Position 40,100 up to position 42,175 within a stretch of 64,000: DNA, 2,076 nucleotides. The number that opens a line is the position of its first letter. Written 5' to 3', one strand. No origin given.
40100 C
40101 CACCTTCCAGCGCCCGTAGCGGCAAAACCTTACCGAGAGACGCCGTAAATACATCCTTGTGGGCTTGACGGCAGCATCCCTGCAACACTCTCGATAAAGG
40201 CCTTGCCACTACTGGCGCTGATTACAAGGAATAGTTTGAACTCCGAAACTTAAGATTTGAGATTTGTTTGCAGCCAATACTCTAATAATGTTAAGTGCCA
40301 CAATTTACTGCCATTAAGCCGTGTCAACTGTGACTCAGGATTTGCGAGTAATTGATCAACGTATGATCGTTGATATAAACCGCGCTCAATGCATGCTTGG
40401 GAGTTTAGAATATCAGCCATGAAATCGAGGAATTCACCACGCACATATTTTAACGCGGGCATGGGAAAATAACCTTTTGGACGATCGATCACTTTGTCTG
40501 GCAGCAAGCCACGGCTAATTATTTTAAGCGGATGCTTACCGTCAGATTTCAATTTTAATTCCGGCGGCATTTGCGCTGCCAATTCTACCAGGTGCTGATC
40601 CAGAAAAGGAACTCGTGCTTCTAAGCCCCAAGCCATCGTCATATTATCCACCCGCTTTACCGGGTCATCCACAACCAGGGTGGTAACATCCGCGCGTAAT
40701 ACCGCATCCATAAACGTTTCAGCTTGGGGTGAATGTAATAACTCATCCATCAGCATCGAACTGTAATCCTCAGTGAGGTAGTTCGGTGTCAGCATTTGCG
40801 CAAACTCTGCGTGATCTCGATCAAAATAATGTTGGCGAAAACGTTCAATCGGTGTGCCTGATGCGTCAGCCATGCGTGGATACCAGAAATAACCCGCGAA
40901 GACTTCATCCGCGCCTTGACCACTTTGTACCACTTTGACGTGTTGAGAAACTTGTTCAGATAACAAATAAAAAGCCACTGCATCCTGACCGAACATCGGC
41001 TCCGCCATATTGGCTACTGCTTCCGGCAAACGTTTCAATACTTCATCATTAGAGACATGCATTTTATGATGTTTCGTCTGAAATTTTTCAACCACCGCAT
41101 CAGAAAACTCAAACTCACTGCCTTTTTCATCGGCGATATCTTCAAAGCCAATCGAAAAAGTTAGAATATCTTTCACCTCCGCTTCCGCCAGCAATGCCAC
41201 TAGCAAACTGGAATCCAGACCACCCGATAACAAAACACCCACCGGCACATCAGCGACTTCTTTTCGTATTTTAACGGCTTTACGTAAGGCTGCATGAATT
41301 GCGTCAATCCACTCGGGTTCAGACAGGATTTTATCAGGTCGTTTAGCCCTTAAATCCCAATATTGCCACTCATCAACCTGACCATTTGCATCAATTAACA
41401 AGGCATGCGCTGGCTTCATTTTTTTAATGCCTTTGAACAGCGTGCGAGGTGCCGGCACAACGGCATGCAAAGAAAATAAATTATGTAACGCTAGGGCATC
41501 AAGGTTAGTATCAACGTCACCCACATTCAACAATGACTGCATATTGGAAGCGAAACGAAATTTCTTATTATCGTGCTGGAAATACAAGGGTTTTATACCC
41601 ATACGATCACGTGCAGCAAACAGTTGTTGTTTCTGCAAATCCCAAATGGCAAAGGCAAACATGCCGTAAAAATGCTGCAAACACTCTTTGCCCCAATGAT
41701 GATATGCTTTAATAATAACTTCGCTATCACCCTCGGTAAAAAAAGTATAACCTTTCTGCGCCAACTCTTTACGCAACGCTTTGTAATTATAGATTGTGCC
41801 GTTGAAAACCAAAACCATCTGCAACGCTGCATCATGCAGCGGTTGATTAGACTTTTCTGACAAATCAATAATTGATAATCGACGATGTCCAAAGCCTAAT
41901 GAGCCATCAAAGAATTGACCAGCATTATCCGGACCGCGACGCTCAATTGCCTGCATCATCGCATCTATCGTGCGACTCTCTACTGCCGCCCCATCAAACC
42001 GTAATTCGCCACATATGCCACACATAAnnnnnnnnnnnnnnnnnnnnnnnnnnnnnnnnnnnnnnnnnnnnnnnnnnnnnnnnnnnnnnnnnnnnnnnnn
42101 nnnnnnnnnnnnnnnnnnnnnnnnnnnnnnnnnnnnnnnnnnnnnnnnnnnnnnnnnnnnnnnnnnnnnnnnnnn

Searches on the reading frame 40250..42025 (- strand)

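Call 11: search_protein_families(library=ncbifam, proteins=[window:40250-42025:-])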
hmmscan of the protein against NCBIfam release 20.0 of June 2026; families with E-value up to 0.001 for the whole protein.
window:40250-42025:- (591 aa): 9 families
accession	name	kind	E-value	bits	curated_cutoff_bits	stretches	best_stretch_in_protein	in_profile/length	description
TIGR03104.1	trio_amidotrans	equivalog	4.1e-283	940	570.1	1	1-587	1-588/589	N-acetylglutaminylglutamine amidotransferase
TIGR01536.1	asn_synth_AEB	equivalog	7.2e-138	460.8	267.1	1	2-519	1-516/517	asparagine synthase (glutamine-hydrolyzing)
TIGR03108.1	eps_aminotran_1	hypoth_equivalog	6.6e-127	424.8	816.9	2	1-382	1-377/628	XrtA/PEP-CTERM system amidotransferase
NF006949.0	PRK09431.1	equivalog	3.1e-91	306.6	499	3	1-168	1-168/554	asparagine synthase B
NF033535.1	lass_lactam_cya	exception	3.9e-78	263.6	525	2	1-376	1-376/668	lasso peptide isopeptide bond-forming cyclase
NF033561.1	macrolact_Ik_Al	subfamily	1.6e-16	60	300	1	131-344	89-296/561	albusnodin/ikarugamycin family macrolactam cyclase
TIGR01135.1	glmS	equivalog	2e-12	46.5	418.05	1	39-170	62-202/607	glutamine--fructose-6-phosphate transaminase (isomerizing)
NF001484.0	PRK00331.1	subfamily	2.2e-12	46.2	381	1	39-170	63-203/601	isomerizing glutamine--fructose-6-phosphate transaminase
TIGR01134.1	purF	equivalog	9.5e-12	45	350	1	39-164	62-198/432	amidophosphoribosyltransferase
